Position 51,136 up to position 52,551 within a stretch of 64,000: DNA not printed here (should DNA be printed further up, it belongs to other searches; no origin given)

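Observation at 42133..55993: Candidate undescribed sulfoquinovose / SQ-glycerol catabolic operon: sulfo-EMP-like logic built from non-canonical parts and ending in a tungsten AOR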

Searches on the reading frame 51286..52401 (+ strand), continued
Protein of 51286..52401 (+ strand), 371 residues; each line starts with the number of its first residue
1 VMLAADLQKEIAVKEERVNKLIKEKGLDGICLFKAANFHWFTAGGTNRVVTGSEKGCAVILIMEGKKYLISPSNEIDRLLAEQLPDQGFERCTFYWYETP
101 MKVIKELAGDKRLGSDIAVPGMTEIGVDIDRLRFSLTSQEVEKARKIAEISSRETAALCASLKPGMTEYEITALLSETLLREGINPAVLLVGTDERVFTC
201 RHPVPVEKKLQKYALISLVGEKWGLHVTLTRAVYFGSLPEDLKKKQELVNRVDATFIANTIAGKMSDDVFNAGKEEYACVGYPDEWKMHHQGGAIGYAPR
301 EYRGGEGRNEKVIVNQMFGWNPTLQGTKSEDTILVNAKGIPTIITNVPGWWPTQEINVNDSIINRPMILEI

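Call 20: find_related_loci(query=A1, collection=genome_contigs, flank=10000)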
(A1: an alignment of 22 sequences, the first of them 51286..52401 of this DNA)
Query A1 (371 aa) in genome_contigs; peptide patterns used: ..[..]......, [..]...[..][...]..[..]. (x = any residue, [..] = any of these).
600 stretches matched a pattern (row limit reached: there are more); 594 encode a relative of the query (tblastn E <= 1e-3); the best 80 are kept; 80 distinct loci.
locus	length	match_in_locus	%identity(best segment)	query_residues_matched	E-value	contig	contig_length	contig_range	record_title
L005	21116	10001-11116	64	1-371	2e-161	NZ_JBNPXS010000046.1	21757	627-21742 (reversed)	Desulfitispora alkaliphila strain DSM 22410 Ga0373196_46, whole genome shotgun sequence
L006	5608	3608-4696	59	7-370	1e-141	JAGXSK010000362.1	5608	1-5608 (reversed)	MAG: Clostridia bacterium isolate CROMO_A_192 c_000001015203, whole genome shotgun sequence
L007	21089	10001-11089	51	8-370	7e-129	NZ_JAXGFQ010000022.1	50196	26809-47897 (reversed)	Moorella naiadis (nom. illeg.) strain AZ13.I AZ13_I_contig_21, whole genome shotgun sequence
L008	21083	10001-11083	50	8-370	4e-116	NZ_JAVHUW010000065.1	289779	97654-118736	Candidatus Desulfosporosinus nitrosoreducens strain PR k141_3757, whole genome shotgun sequence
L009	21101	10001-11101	47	3-370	3e-112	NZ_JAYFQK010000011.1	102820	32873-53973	MAG: Desulfitobacterium sp. isolate CA_182 c_CA_000000006959, whole genome shotgun sequence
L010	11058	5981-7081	42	2-369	4e-100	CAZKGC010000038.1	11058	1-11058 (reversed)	MAG TPA_asm: Candidatus Hadarchaeota archaeon isolate binchicken_co395_48 genome assembly, contig: NODE_1899_length_1105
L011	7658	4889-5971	43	9-371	1e-93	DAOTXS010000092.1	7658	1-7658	MAG TPA_asm: Anaerolineae bacterium isolate H21_272 k133_1312394, whole genome shotgun sequence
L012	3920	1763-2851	44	3-370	4e-94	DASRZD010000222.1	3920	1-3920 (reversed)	MAG TPA_asm: Armatimonadota bacterium isolate SMAG_U14142 k141_1738798, whole genome shotgun sequence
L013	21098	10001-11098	40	5-370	2e-89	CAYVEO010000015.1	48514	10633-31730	MAG TPA_asm: uncultured Planctomycetia bacterium isolate SRP090828_co3_47 genome assembly, contig: NODE_79_length_48514_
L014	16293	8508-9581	40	10-369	5e-89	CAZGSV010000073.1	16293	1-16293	MAG TPA_asm: uncultured Armatimonadia bacterium isolate binchicken_co33_502 genome assembly, contig: NODE_3958_length_16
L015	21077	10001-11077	41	10-370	9e-89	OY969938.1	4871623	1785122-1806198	MAG: uncultured Chloroflexia bacterium isolate MFD02416.bin.c.1 genome assembly, chromosome: 1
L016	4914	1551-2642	41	8-371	1e-88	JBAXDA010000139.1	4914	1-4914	MAG: Candidatus Firestonebacteria bacterium isolate ELA207 MAG207_139, whole genome shotgun sequence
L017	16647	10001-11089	39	8-371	2e-88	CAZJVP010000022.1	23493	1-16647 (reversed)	MAG TPA_asm: uncultured Thermococci archaeon isolate SRP231805_co4_37 genome assembly, contig: k141_309386, whole genome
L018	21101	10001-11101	43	4-370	1e-87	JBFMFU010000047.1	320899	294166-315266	MAG: Thermodesulfobacteriota bacterium isolate MAG279 MAG279_47, whole genome shotgun sequence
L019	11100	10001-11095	41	7-371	3e-88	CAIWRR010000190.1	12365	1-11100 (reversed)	MAG: Candidatus Firestonebacteria bacterium isolate AM_bin-2089 genome assembly, contig: bin-2089:190/277, whole genome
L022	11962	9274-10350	41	10-370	1e-87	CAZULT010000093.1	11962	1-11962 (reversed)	MAG TPA_asm: uncultured Anaerolineaceae bacterium isolate SRP185410_co2_112 genome assembly, contig: NODE_6834_length_11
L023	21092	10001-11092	39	5-370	3e-87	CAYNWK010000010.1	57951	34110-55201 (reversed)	MAG TPA_asm: uncultured Anaerolineaceae bacterium isolate SRP214966_co2_130 genome assembly, contig: NODE_500_length_579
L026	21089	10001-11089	40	7-371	2e-86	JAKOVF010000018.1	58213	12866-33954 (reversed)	MAG: Chloroflexota bacterium isolate JPNG_maxbin.044 k201_485382, whole genome shotgun sequence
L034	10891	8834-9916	39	9-371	2e-84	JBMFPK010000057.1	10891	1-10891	MAG: Chloroflexia bacterium isolate KM4338-61 NODE_57_length_10891_cov_3.033660, whole genome shotgun sequence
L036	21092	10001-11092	38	6-371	2e-84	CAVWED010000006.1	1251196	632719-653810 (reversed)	MAG: uncultured Chloroflexia bacterium isolate MFD01223.bin.1.30 genome assembly, contig: contig_6409, whole genome shot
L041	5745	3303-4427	41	2-369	1e-83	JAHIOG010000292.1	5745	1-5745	MAG: bacterium isolate KR13_S3.mb.119 KR13_S3.mb.119_k141_258017, whole genome shotgun sequence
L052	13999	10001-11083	40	9-371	3e-82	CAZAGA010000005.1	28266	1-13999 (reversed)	MAG TPA_asm: uncultured Anaerolineaceae bacterium isolate binchicken_co22_240 genome assembly, contig: NODE_1776_length_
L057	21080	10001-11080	39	9-370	6e-82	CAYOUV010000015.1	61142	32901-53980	MAG TPA_asm: uncultured Anaerolineaceae bacterium isolate SRP214966_co3_42 genome assembly, contig: NODE_295_length_6114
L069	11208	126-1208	40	9-371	6e-81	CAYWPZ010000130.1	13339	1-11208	MAG TPA_asm: uncultured Caldilineales bacterium isolate binchicken_co107_52 genome assembly, contig: NODE_10818_length_1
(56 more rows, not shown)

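Call 30: search_solved_structures(query=window:51286-52401:+, max_evalue=1, show_alignments=3)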
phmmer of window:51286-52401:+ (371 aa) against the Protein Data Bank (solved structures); distinct sequences matched with E-value up to 1: 7.
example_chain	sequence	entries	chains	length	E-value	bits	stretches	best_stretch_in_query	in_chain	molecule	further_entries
2zsg_A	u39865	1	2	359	3.9e-07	32.6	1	125-322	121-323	Aminopeptidase P, putative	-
1wn1_A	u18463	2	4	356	5.4e-06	28.9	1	131-336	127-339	dipeptidase | 356aa long hypothetical dipeptidase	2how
1pv9_A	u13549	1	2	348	6.5e-06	28.6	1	129-341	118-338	Xaa-Pro dipeptidase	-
3q6d_A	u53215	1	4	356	0.0007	21.9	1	129-346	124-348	Proline dipeptidase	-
4ege_A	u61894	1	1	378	0.00073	21.8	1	130-339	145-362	Dipeptidase PepE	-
9kw9_A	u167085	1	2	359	0.00074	21.8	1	132-252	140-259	Proline dipeptidase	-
9kwa_A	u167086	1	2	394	0.00087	21.6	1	132-252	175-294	Proline dipeptidase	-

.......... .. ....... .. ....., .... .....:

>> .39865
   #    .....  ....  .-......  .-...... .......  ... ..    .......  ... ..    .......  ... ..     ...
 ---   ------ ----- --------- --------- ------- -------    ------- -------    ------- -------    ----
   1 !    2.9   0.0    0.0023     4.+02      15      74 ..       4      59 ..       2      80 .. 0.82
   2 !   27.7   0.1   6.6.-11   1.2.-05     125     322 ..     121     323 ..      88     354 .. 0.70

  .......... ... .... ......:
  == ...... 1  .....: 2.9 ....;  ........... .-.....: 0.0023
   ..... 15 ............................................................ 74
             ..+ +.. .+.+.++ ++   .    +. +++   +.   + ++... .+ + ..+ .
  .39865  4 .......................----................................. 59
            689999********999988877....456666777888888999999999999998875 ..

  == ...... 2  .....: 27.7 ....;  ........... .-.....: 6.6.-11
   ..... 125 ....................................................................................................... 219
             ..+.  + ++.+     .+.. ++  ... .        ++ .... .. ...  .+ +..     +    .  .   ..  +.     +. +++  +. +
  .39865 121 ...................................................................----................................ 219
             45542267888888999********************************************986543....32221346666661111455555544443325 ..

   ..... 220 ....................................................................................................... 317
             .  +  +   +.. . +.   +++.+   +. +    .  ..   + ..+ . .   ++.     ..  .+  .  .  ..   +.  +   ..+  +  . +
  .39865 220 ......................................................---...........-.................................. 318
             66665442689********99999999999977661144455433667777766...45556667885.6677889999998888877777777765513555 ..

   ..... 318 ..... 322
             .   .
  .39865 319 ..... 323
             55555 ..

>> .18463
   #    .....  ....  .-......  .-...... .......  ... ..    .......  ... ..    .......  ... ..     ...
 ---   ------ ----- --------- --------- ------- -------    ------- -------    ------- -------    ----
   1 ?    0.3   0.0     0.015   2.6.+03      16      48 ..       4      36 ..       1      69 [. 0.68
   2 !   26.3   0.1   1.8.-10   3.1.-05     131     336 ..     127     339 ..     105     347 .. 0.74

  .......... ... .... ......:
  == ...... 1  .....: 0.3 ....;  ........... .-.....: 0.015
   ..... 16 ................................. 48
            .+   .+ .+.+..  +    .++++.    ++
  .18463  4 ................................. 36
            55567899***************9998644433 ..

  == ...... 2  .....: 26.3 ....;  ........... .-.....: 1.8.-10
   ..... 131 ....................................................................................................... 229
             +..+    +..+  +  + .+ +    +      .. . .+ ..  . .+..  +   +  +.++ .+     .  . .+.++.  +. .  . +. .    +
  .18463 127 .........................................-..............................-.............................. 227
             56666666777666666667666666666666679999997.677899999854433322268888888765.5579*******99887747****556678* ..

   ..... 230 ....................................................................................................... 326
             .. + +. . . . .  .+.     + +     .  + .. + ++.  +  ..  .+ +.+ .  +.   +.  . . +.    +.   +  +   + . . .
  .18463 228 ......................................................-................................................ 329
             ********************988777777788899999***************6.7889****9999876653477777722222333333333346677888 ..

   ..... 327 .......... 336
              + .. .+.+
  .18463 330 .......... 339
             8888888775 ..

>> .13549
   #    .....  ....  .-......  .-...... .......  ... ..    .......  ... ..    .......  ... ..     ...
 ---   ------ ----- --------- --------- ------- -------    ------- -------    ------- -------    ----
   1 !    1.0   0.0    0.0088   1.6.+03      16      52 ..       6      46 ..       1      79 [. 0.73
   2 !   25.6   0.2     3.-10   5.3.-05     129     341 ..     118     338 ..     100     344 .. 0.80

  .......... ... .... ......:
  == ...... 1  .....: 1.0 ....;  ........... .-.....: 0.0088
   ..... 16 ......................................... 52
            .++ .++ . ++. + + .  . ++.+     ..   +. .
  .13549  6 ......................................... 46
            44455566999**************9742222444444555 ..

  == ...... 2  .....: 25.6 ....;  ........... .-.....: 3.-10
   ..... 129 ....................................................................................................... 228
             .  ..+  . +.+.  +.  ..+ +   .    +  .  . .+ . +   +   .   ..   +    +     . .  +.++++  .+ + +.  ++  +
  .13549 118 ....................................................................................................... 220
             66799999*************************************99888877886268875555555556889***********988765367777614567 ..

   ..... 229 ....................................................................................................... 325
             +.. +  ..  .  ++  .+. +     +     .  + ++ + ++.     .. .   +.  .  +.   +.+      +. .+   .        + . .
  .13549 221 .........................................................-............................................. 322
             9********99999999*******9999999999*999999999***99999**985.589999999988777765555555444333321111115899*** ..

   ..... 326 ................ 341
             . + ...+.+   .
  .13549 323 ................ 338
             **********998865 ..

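Call 33: search_protein_families(library=pfam, proteins=[L034:7186-8826:+, L015:8918-9904:+, L026:14518-16029:+, L069:4708-5799:+, L036:13755-14396:+, L041:466-1476:+, L022:10397-11392:+, L023:6262-7866:+, L057:3932-4933:+, L052:8798-9955:+], max_evalue=0.00001)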
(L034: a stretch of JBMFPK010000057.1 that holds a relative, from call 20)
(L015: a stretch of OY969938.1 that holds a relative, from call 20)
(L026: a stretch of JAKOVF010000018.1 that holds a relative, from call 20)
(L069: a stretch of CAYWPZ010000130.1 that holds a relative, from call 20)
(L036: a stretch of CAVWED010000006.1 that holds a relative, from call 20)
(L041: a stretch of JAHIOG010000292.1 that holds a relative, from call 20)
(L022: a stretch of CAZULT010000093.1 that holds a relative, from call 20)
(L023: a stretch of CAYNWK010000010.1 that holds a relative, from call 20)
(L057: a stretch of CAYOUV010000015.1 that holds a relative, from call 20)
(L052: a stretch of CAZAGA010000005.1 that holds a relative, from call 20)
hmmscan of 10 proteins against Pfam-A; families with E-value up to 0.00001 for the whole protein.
L034:7186-8826:+ (546 aa): 2 families
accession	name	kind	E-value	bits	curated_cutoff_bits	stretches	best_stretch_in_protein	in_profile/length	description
PF00370.27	FGGY_N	-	1.8e-50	172.3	28.8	1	27-268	2-245/245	FGGY family of carbohydrate kinases, N-terminal domain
PF02782.22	FGGY_C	-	1.7e-28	100.2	27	1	322-472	45-197/198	FGGY family of carbohydrate kinases, C-terminal domain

L015:8918-9904:+ (328 aa): 1 family
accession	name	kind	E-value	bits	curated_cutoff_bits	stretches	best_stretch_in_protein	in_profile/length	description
PF02653.21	BPD_transp_2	-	5.1e-31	108.2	26.8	1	46-314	6-268/269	Branched-chain amino acid transport system / permease component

L026:14518-16029:+ (503 aa): 3 families
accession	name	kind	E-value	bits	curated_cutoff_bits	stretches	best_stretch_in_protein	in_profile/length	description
PF02610.21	AraA_N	-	2.1e-84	281.8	24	1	7-174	1-168/168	L-arabinose isomerase N-terminal domain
PF24856.1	AraA_central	-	1.1e-68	230.7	24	1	177-324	1-148/148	L-arabinose isomerase central domain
PF11762.14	Arabinose_Iso_C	-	2.2e-64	216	25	1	329-471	2-144/144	L-arabinose isomerase C-terminal domain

L069:4708-5799:+ (363 aa): 1 family
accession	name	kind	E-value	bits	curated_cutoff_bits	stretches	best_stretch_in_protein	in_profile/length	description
PF01208.23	URO-D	-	2.8e-28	99.4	23.9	1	111-355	97-343/346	Uroporphyrinogen decarboxylase (URO-D)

L036:13755-14396:+ (213 aa): 1 family
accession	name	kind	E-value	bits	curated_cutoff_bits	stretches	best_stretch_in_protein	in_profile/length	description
PF00596.27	Aldolase_II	-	7.4e-56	189.4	22.2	1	7-182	1-181/183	Class II Aldolase and Adducin N-terminal domain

L041:466-1476:+ (336 aa): 4 families
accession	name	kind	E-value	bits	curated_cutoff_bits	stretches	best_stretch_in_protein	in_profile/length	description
PF13377.12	Peripla_BP_3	-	4.1e-35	121.8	26.5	1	174-336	1-167/167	Periplasmic binding protein-like domain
PF00532.27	Peripla_BP_1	-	8.6e-27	94.8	22.2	1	65-317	3-265/281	Periplasmic binding proteins and sugar binding domain of LacI family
PF13407.12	Peripla_BP_4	-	5.6e-20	72.4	35.1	1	66-316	1-256/258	Periplasmic binding protein domain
PF00356.27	LacI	-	3.7e-14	52.7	27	1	7-52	1-46/46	Bacterial regulatory proteins, lacI family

L022:10397-11392:+ (331 aa): 4 families
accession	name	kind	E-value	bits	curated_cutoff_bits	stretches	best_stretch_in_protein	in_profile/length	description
PF00107.32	ADH_zinc_N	-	2.9e-25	89.1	31.8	1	165-293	1-128/129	Zinc-binding dehydrogenase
PF08240.17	ADH_N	-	1.7e-18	67.2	23.5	1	24-127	2-104/104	Alcohol dehydrogenase GroES-like domain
PF16912.11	Glu_dehyd_C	-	1.3e-09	38.3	34.9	1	134-330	4-210/211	Glucose dehydrogenase C-terminus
PF13602.12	ADH_zinc_N_2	-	2e-08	35.7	27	1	215-318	14-122/134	Zinc-binding dehydrogenase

L023:6262-7866:+ (534 aa): 2 families
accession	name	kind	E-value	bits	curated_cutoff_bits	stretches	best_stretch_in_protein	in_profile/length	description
PF00005.33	ABC_tran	-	1.9e-54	184.4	25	2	53-203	1-137/137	ABC transporter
PF13304.12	AAA_21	-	3.1e-14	54.2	27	0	192-232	257-298/304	AAA domain, putative AbiEii toxin, Type IV TA system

L057:3932-4933:+ (333 aa): 3 families
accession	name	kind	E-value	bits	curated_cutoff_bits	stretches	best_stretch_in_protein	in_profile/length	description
PF13407.12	Peripla_BP_4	-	1.6e-42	146.3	35.1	1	58-306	9-257/258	Periplasmic binding protein domain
PF00532.27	Peripla_BP_1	-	2.8e-10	40.6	22.2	1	52-303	8-261/281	Periplasmic binding proteins and sugar binding domain of LacI family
PF13377.12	Peripla_BP_3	-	5.1e-07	30.4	26.5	1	197-313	40-155/167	Periplasmic binding protein-like domain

L052:8798-9955:+ (385 aa): 3 families
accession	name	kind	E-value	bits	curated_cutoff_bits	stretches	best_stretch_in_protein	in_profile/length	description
PF00288.32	GHMP_kinases_N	-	2.2e-19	69.9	22.3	1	101-188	1-86/87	GHMP kinases N terminal domain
PF10509.15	GalKase_gal_bdg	-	1.8e-17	63.1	23.1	1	19-67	2-49/49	Galactokinase galactose-binding signature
PF08544.19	GHMP_kinases_C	-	1.5e-06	29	21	1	293-371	4-83/85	GHMP kinases C terminal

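Call 50: search_protein_families(library=ncbifam, proteins=[L001:4412-4720:+, L001:4722-5891:+, L001:2285-3352:+], max_evalue=0.00001)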
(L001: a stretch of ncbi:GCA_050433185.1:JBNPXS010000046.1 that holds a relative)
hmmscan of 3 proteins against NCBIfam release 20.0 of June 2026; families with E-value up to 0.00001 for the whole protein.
L001:4412-4720:+ (102 aa): 1 family
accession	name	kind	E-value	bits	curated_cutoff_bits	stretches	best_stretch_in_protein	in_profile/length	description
TIGR03248.1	galactar-dH20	equivalog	1.8e-07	30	730.85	1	8-87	5-78/507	galactarate dehydratase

L001:4722-5891:+ (389 aa): 1 family
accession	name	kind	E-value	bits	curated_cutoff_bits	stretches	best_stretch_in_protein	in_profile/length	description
TIGR03248.1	galactar-dH20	equivalog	8.9e-43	146.5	730.85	1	4-370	107-488/507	galactarate dehydratase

L001:2285-3352:+ (355 aa): 2 families
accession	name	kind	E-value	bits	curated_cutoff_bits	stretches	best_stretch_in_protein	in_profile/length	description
NF037995.1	TRAP_S1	subfamily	8.9e-60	202.3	50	1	48-321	2-271/271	TRAP transporter substrate-binding protein DctP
TIGR00787.1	dctP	subfamily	5.8e-59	199.6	175.05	1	49-302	2-252/257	DctP family TRAP transporter solute-binding subunit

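Call 52: list_cluster_members(proteins=[L001:4722-5891:+, L001:4412-4720:+, L169:9589-10758:+, L169:4958-6223:+])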
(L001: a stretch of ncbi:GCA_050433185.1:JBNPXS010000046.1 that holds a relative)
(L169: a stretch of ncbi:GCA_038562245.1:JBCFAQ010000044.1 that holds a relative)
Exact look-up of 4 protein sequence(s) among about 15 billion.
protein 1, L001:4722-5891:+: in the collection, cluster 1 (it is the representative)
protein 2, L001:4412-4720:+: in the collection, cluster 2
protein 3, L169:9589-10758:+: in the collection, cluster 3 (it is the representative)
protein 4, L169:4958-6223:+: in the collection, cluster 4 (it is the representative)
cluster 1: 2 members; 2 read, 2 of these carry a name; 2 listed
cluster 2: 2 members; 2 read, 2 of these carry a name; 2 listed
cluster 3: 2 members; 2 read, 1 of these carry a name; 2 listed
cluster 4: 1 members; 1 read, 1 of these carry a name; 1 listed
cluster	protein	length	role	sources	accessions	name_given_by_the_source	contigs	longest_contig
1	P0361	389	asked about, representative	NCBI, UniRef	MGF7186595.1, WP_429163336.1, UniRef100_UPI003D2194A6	altronate dehydratase large subunit [Desulfitispora alkaliphila] | UxaA family hydrolase n=1 Tax=Desulfitispora alkaliphila TaxID=622674 RepID=UPI003D2194A6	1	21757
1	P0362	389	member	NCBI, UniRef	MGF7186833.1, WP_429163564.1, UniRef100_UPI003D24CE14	altronate dehydratase large subunit [Desulfitispora alkaliphila] | UxaA family hydrolase n=1 Tax=Desulfitispora alkaliphila TaxID=622674 RepID=UPI003D24CE14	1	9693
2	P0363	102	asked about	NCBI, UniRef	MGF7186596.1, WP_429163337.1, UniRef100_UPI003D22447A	altronate dehydratase small subunit [Desulfitispora alkaliphila] | UxaA family hydrolase n=1 Tax=Desulfitispora alkaliphila TaxID=622674 RepID=UPI003D22447A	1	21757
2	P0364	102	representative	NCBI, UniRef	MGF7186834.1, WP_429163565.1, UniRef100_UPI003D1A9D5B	altronate dehydratase small subunit [Desulfitispora alkaliphila] | UxaA family hydrolase n=1 Tax=Desulfitispora alkaliphila TaxID=622674 RepID=UPI003D1A9D5B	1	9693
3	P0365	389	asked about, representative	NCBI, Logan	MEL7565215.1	MAG: UxaA family hydrolase [Dehalobacterium sp.]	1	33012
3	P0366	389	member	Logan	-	-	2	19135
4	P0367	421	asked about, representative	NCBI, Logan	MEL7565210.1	MAG: nickel-dependent lactate racemase [Dehalobacterium sp.]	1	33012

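Call 70: predict_structure(alignment_id=A1)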
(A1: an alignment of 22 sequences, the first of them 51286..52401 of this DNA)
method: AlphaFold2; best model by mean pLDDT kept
length: 371 residues; sequences in the alignment: 22
mean_pLDDT: 94.1   pTM: 0.91
mean pLDDT of the five models: 94.1, 93.4, 93.3, 93.2, 92.3
residues with pLDDT >= 90: 322; 70-90: 44; 50-70: 4; < 50: 1
segments of 3 or more residues with pLDDT < 50: none
pLDDT, mean of each block of 10 residues (from residue 1): 82 97 97 95 88 82 95 95 94 93 95 96 95 95 97 98 98 98 96 95 94 98 96 97 97 97 95 97 93 88 85 96 94 92 93 94 95 95
secondary structure, 60 per line:
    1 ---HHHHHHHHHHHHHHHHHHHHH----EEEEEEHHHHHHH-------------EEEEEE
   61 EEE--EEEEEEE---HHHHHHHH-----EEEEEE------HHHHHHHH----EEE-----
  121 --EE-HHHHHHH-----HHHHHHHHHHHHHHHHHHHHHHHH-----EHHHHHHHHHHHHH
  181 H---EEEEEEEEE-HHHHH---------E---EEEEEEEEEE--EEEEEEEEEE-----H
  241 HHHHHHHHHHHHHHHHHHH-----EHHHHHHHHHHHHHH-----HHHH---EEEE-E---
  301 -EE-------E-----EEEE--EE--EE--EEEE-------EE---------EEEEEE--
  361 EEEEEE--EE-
elements in order: H4-24 E29-34 H35-41 E55-63 E66-72 H76-83 E89-94 H101-108 E113-115 H126-132 H138-161 H168-181 E185-193 H195-199 E213-222 E225-234 H240-259 H266-279 H285-288 E292-295 E317-320 E331-334 E353-358 E361-366
